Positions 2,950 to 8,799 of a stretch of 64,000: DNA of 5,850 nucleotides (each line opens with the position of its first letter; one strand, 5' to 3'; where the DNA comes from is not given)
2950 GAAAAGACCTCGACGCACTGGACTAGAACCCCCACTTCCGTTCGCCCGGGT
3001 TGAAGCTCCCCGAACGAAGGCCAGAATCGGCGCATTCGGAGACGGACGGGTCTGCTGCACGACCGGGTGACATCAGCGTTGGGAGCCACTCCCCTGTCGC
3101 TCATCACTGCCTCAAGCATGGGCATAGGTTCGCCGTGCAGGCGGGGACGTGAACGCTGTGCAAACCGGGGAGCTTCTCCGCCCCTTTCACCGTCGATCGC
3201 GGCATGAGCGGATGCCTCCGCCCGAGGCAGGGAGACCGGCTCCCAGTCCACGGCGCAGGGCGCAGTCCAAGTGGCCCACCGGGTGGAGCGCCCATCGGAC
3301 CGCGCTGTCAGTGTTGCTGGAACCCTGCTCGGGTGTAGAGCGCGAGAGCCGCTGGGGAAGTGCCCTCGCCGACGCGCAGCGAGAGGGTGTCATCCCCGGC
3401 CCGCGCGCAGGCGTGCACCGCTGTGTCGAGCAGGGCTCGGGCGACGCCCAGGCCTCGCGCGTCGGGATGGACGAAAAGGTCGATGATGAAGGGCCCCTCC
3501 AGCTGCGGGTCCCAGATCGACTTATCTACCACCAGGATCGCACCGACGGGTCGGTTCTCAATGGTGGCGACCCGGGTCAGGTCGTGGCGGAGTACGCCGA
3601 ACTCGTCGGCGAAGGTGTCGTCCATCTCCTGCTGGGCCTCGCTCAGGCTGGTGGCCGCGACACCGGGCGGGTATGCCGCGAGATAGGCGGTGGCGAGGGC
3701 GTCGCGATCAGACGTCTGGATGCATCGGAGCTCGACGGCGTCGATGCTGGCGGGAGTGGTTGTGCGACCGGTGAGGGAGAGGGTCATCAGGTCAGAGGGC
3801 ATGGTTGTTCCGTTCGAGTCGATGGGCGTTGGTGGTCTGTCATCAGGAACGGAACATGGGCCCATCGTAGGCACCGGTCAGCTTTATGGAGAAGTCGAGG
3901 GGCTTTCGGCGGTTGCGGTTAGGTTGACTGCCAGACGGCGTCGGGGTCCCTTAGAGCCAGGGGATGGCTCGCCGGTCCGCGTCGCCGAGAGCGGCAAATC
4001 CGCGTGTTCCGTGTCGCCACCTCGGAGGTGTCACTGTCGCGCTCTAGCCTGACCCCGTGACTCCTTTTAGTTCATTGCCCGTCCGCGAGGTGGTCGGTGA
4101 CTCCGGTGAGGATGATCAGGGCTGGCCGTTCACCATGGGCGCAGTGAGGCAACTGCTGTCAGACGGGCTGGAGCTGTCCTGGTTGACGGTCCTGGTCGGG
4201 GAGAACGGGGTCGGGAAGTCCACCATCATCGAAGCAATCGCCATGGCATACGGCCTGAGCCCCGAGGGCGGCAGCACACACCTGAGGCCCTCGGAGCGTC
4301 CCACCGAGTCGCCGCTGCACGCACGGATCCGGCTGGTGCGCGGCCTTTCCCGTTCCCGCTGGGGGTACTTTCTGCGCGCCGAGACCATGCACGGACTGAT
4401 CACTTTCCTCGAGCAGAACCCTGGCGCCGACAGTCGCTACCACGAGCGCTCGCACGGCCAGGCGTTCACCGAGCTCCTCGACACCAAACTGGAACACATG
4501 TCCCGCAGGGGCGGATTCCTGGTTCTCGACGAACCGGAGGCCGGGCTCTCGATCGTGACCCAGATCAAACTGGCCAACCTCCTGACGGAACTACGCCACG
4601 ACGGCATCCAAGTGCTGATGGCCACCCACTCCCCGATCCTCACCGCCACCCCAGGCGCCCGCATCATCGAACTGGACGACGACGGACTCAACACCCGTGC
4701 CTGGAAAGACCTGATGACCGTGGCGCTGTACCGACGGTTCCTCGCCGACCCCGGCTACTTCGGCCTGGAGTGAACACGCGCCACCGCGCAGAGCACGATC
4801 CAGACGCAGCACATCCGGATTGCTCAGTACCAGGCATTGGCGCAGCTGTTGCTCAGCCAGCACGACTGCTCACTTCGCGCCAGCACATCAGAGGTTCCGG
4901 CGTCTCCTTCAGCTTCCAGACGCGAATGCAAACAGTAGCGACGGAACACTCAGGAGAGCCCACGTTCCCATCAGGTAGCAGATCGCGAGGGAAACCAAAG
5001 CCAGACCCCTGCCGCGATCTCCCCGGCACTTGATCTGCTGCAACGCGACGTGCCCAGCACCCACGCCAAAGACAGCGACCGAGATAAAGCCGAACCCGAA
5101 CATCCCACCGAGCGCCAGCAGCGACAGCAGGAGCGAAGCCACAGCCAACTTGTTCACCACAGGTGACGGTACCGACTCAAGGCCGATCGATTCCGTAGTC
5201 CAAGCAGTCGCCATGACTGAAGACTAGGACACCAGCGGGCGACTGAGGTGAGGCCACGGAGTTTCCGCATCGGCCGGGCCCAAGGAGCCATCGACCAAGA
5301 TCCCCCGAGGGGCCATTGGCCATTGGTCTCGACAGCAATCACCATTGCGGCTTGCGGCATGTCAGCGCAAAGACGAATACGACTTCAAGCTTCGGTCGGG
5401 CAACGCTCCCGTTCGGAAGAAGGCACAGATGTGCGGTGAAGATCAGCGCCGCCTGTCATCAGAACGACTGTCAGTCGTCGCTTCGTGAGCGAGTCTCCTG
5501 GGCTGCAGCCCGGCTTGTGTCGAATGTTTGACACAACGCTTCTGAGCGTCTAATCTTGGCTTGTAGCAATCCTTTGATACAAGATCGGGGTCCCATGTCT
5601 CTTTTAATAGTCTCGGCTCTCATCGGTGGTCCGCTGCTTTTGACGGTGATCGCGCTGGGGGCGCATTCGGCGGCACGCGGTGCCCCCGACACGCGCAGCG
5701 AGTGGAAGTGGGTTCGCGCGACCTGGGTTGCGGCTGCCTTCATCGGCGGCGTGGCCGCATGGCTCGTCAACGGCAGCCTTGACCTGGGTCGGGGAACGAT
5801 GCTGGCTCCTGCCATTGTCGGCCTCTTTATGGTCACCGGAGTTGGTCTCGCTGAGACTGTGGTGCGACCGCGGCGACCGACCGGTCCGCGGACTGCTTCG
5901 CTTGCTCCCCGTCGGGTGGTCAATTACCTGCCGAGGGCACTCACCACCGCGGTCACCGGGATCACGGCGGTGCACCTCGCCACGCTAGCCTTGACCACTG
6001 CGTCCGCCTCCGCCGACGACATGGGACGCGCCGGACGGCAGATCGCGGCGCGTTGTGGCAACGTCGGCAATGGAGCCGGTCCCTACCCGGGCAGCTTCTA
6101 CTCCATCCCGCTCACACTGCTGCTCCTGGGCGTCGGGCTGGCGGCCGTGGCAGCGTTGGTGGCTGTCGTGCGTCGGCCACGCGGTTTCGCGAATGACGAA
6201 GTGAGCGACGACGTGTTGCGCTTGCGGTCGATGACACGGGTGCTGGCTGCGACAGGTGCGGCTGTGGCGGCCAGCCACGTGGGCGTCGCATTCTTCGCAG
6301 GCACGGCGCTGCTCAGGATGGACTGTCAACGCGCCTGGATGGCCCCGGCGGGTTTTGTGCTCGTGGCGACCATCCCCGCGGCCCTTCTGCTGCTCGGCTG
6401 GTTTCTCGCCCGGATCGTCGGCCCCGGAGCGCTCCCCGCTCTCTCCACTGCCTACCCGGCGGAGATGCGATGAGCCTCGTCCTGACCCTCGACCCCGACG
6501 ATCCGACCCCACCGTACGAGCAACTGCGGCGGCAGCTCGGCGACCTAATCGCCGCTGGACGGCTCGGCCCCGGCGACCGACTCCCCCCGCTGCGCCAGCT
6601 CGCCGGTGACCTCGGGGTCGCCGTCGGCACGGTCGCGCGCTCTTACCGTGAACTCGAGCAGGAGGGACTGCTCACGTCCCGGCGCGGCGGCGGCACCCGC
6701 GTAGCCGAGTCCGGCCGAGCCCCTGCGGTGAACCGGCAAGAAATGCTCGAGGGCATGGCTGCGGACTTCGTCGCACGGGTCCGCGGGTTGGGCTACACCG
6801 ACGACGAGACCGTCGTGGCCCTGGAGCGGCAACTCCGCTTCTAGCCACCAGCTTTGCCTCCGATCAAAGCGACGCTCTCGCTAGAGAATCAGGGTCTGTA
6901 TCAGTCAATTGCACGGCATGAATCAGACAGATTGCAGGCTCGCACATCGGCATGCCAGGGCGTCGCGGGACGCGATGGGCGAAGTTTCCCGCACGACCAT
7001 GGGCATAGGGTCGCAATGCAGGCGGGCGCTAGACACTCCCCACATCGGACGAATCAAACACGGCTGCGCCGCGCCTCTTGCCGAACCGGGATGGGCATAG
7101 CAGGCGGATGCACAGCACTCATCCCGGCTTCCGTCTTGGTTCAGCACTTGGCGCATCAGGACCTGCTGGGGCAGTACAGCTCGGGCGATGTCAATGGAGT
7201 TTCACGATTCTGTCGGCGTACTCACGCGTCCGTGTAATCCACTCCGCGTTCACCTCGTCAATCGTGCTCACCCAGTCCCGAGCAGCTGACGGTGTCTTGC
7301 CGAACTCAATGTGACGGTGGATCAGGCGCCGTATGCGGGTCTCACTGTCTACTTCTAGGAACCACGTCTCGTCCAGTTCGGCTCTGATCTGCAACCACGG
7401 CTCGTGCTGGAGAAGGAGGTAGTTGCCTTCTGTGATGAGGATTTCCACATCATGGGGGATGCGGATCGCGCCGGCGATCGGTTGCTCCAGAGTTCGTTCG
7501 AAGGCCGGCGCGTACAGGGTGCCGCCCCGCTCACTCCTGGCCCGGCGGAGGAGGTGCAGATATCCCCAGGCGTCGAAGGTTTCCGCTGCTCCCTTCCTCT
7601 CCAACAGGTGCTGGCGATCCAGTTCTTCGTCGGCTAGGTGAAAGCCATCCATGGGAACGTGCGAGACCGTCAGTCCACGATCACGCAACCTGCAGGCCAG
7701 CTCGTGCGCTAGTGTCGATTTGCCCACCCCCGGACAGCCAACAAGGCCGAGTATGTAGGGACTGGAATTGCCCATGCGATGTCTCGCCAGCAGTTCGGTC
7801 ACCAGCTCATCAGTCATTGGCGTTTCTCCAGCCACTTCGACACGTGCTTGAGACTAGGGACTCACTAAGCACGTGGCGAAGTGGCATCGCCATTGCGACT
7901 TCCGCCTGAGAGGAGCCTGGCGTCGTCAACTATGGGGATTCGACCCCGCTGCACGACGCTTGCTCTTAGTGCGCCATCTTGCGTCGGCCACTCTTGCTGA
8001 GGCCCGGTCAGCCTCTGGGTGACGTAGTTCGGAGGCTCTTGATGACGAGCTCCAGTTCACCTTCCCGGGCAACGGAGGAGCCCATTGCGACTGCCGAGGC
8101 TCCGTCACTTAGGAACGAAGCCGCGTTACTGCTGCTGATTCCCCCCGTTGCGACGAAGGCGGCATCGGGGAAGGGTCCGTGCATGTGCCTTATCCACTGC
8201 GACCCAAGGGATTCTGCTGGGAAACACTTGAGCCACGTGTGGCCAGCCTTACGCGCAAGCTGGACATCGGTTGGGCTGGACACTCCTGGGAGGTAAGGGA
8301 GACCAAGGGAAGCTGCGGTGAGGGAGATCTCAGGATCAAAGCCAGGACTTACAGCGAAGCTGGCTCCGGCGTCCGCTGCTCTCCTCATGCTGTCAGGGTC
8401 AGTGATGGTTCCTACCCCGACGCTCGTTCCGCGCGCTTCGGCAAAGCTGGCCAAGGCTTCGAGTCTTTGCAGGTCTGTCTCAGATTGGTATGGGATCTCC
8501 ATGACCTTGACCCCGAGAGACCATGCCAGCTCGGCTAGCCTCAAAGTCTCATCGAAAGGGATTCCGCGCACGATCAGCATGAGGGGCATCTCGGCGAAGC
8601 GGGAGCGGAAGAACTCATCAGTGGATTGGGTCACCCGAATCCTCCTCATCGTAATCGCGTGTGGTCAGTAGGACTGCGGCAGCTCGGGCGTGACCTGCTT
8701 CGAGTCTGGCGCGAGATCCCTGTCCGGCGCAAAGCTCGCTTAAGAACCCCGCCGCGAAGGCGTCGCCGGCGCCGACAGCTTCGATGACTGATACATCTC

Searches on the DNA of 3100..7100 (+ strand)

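Call 53: search_dna_similar(query=window:3100-7100:+, collection=plasmids, mode=near, max_rows=12)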
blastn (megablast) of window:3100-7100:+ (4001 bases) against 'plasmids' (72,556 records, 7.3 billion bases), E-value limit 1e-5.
No match.

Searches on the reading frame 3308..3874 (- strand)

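Call 7: search_protein_families(library=pfam, proteins=[window:3308-3874:-], max_evalue=0.01)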
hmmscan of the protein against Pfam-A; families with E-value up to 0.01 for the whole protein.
window:3308-3874:- (188 aa): 5 families
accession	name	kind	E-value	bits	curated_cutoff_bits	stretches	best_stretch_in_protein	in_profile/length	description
PF00583.31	Acetyltransf_1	-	6.1e-12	46.3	20.7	1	81-185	17-116/116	Acetyltransferase (GNAT) family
PF13508.13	Acetyltransf_7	-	9.6e-11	42.4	27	1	102-187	7-84/84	Acetyltransferase (GNAT) domain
PF13673.13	Acetyltransf_10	-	2.4e-09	37.7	23.6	1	100-187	33-109/128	Acetyltransferase (GNAT) domain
PF08445.16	FR47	-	0.0022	18.4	22.1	1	126-187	20-79/86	FR47-like protein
PF13527.13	Acetyltransf_9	-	0.0078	16.6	25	0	124-186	69-125/127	Acetyltransferase (GNAT) domain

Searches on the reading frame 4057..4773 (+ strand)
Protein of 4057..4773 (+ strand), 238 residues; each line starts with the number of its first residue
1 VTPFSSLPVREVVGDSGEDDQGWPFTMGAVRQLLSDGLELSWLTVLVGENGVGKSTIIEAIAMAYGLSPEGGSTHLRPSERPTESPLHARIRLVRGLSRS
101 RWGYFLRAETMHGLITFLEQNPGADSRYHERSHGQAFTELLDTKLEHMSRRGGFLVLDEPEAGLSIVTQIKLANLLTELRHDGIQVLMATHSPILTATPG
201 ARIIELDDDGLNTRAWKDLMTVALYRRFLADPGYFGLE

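Call 7: search_protein_families(library=pfam, proteins=[window:4057-4773:+], max_evalue=0.01)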
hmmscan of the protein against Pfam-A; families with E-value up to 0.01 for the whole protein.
window:4057-4773:+ (238 aa): 11 families
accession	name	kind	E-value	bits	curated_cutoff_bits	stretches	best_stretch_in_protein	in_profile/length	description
PF13304.12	AAA_21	-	3.6e-17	63.8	27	2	152-195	259-302/304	AAA domain, putative AbiEii toxin, Type IV TA system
PF13175.12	AAA_15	-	1.5e-12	48.3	32.1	2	128-195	298-373/374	AAA ATPase domain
PF02463.25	SMC_N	-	5.9e-07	29.6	40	1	43-67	26-50/220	RecF/RecN/SMC N terminal domain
PF13476.12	AAA_23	-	2.5e-06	28.7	27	1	43-66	21-44/201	AAA domain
PF00005.33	ABC_tran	-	1.8e-05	25.8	25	1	41-104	11-63/137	ABC transporter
PF13401.12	AAA_22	-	0.00015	22.5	27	1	44-188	8-120/130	AAA domain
PF13555.12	AAA_29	-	0.00023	21.3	27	1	44-62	25-43/61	P-loop containing region of AAA domain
PF13191.12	AAA_16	-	0.0016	19.4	32.6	1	44-161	27-142/167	AAA ATPase domain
PF05272.17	VapE-like_dom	-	0.0017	18.3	25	1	25-63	35-73/217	Virulence-associated protein E-like domain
PF03193.22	RsgA_GTPase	-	0.0047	17.2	30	1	43-63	108-128/174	RsgA GTPase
PF13481.12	AAA_25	-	0.0051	16.9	27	1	30-115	22-115/195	AAA domain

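Call 57: search_protein_families(library=ncbifam, proteins=[window:4057-4773:+], max_evalue=0.01)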
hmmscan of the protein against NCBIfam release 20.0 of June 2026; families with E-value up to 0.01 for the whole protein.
window:4057-4773:+ (238 aa): 72 families (the best 25 are shown)
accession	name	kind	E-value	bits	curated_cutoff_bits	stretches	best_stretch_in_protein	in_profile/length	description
NF040873.1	AztA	equivalog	1.3e-11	44.4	220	2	148-194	134-180/191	zinc ABC transporter ATP-binding protein AztA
NF002981.0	PRK03695.1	equivalog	2.2e-10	40.4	281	1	150-192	154-196/253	vitamin B12 ABC transporter ATP-binding protein BtuD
TIGR01166.1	cbiO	subfamily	1.9e-09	37.3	211.8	1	151-191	145-185/190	cobalt ABC transporter, ATP-binding protein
NF010068.0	PRK13548.1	equivalog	5.5e-09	35.5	261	2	146-208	156-218/261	heme ABC transporter ATP-binding protein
TIGR03771.1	anch_rpt_ABC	equivalog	7.5e-08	32.4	268.8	1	151-220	131-200/223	anchored repeat-type ABC transporter ATP-binding subunit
TIGR04521.1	ECF_ATPase_2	equivalog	8.3e-08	31.6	330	1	153-192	164-204/279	energy-coupling factor transporter ATPase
NF011630.0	PRK15056.1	equivalog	4e-07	29.5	393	1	148-192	157-201/274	manganese/iron ABC transporter ATP-binding protein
TIGR02673.1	FtsE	equivalog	6.5e-07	29.2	264.85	1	154-208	158-212/214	cell division ATP-binding protein FtsE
TIGR03873.1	F420-0_ABC_ATP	hypoth_equivalog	6.7e-07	28.8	372.4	1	149-207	153-211/256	putative F420-0 ABC transporter ATP-binding protein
NF053840.1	MnTportMntADein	equivalog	7e-07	29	400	1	147-192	147-192/240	manganese ABC transporter ATP-binding protein MntA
TIGR00634.1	recN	equivalog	1.3e-06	27.7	407.85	0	43-67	24-48/563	DNA repair protein RecN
NF008409.0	PRK11231.1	equivalog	1.7e-06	27.6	375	0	152-191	157-196/255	Fe(3+) dicitrate ABC transporter ATP-binding protein FecE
NF000355.4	ribo_prot_ABC_F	equivalog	1.9e-06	27.1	380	1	46-63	344-361/499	ribosomal protection-like ABC-F family protein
NF041760.1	PtuA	equivalog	2.3e-06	26.8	500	1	43-62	74-93/524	retron Ec78 anti-phage system effector ATPase PtuA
NF047930.1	ABC_ATP_B6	equivalog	3.9e-06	25.7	670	1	43-89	30-74/510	putative B6 ABC transporter ATP-binding protein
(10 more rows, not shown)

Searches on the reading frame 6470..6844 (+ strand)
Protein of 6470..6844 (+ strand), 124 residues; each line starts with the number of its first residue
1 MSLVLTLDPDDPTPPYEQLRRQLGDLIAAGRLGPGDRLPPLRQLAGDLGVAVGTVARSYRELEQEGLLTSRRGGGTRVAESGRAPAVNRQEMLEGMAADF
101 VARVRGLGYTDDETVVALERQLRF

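Call 7: search_protein_families(library=pfam, proteins=[window:6470-6844:+], max_evalue=0.01)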
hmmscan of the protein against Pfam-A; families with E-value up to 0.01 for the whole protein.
window:6470-6844:+ (124 aa): 7 families
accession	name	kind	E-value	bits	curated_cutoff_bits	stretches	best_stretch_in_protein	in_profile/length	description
PF00392.27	GntR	-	1.6e-17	63.4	27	1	15-78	1-64/64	Bacterial regulatory proteins, gntR family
PF14502.12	HTH_41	-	0.00019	21.2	25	1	35-73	3-42/48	Helix-turn-helix domain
PF13412.12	HTH_24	-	0.00059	19.8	21.9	1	42-68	21-47/48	Winged helix-turn-helix DNA-binding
PF25213.1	HVO_A0261_N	-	0.00073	19.8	35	1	42-97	28-82/86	HVO_A0261 N-terminal domain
PF13545.12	HTH_Crp_2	-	0.00093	19.6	27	1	42-73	26-57/70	Crp-like helix-turn-helix domain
PF13730.12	HTH_36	-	0.0017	18.6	25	1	39-68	26-55/55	Helix-turn-helix domain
PF01047.28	MarR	-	0.0089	16.3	24.6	0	41-72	20-51/59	MarR family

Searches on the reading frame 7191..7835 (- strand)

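Call 7: search_protein_families(library=pfam, proteins=[window:7191-7835:-], max_evalue=0.01)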
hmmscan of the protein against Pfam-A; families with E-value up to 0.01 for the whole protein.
window:7191-7835:- (214 aa): 12 families
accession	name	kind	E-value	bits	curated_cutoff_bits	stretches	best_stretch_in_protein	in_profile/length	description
PF03308.22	MeaB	-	6.9e-07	29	23.1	1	9-63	16-70/273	Methylmalonyl Co-A mutase-associated GTPase MeaB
PF13238.12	AAA_18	-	1.1e-05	26.4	29.4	1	31-174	3-111/128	AAA domain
PF00485.24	PRK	-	1.4e-05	25.5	22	1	28-211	1-187/196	Phosphoribulokinase / Uridine kinase family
PF13191.12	AAA_16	-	4.2e-05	24.5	32.6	1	11-65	11-63/167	AAA ATPase domain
PF20720.3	nSTAND3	-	0.00037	20.7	27.2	1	31-64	22-53/155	Novel STAND NTPase 3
PF13401.12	AAA_22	-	0.0018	19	27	1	25-55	4-37/130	AAA domain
PF03266.21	NTPase_1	-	0.0018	18.6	23.9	1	31-58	4-31/168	NTPase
PF03205.20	MobB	-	0.004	17.5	26.6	1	28-61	1-34/133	Molybdopterin guanine dinucleotide synthesis protein B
PF00931.28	NB-ARC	-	0.004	16.9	23.5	1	21-46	13-38/248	NB-ARC domain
PF13207.12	AAA_17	-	0.0047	17.7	27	0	32-50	1-19/136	AAA domain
PF01656.29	CbiA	-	0.0083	16.5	25.4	0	36-63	9-36/125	CobQ/CobB/MinD/ParA nucleotide binding domain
PF13671.12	AAA_33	-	0.0087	16.8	27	0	31-51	4-24/143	AAA domain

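Call 57: search_protein_families(library=ncbifam, proteins=[window:7191-7835:-], max_evalue=0.01)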
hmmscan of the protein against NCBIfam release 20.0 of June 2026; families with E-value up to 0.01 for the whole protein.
window:7191-7835:- (214 aa): 16 families
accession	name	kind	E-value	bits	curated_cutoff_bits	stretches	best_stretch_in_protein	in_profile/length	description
NF006743.0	PRK09270.1-2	equivalog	2.6e-76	255.5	227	1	6-212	10-213/217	nucleoside/nucleotide kinase family protein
NF006746.0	PRK09270.1-5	subfamily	4.6e-48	162.9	250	1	9-212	6-206/210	nucleoside/nucleotide kinase family protein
NF006744.0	PRK09270.1-3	equivalog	2.6e-43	147.9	281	1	6-212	3-209/213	nucleoside/nucleotide kinase family protein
NF006745.0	PRK09270.1-4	equivalog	8e-25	87.1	228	1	23-202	39-224/246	nucleoside/nucleotide kinase family protein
NF006742.0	PRK09270.1-1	equivalog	1.7e-19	70.1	402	1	27-206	44-220/237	nucleoside/nucleotide kinase family protein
TIGR00554.2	panK_bact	equivalog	5.7e-13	48.8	235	1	16-142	73-199/310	type I pantothenate kinase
NF004018.0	PRK05480.1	equivalog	1.5e-08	34.4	180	1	24-212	4-186/210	uridine kinase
TIGR00750.1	lao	equivalog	1.5e-06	27.5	240.75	1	8-63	20-71/300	methylmalonyl Co-A mutase-associated GTPase MeaB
TIGR00235.1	udk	equivalog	2.4e-06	27.3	220.3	1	22-211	2-185/207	uridine kinase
NF006958.0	PRK09435.1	equivalog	0.0003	19.9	329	1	10-62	41-93/333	methylmalonyl Co-A mutase-associated GTPase MeaB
NF002981.0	PRK03695.1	equivalog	0.00042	19.8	281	1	28-102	28-103/253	vitamin B12 ABC transporter ATP-binding protein BtuD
NF005807.0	PRK07667.1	equivalog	0.00093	18.8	221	1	13-170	7-155/193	kinase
NF005655.0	PRK07429.1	subfamily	0.00096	18.4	236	1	24-212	6-184/326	phosphoribulokinase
TIGR03574.1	selen_PSTK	equivalog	0.0012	18.4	290.5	1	29-63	2-36/249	L-seryl-tRNA(Sec) kinase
TIGR00176.1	mobB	equivalog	0.0092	16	76.2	0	28-73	1-48/155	molybdopterin-guanine dinucleotide biosynthesis protein B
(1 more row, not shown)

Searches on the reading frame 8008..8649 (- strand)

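Call 7: search_protein_families(library=pfam, proteins=[window:8008-8649:-], max_evalue=0.01)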
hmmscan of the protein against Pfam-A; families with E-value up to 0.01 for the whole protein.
window:8008-8649:- (213 aa): 2 families
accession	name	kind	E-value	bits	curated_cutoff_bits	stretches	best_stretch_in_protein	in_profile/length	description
PF01081.25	Aldolase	-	5e-33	114.6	27.8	1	18-196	5-182/196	KDPG and KHG aldolase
PF02581.23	TMP-TENI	-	0.003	17.4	27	0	148-192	136-179/180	Thiamine monophosphate synthase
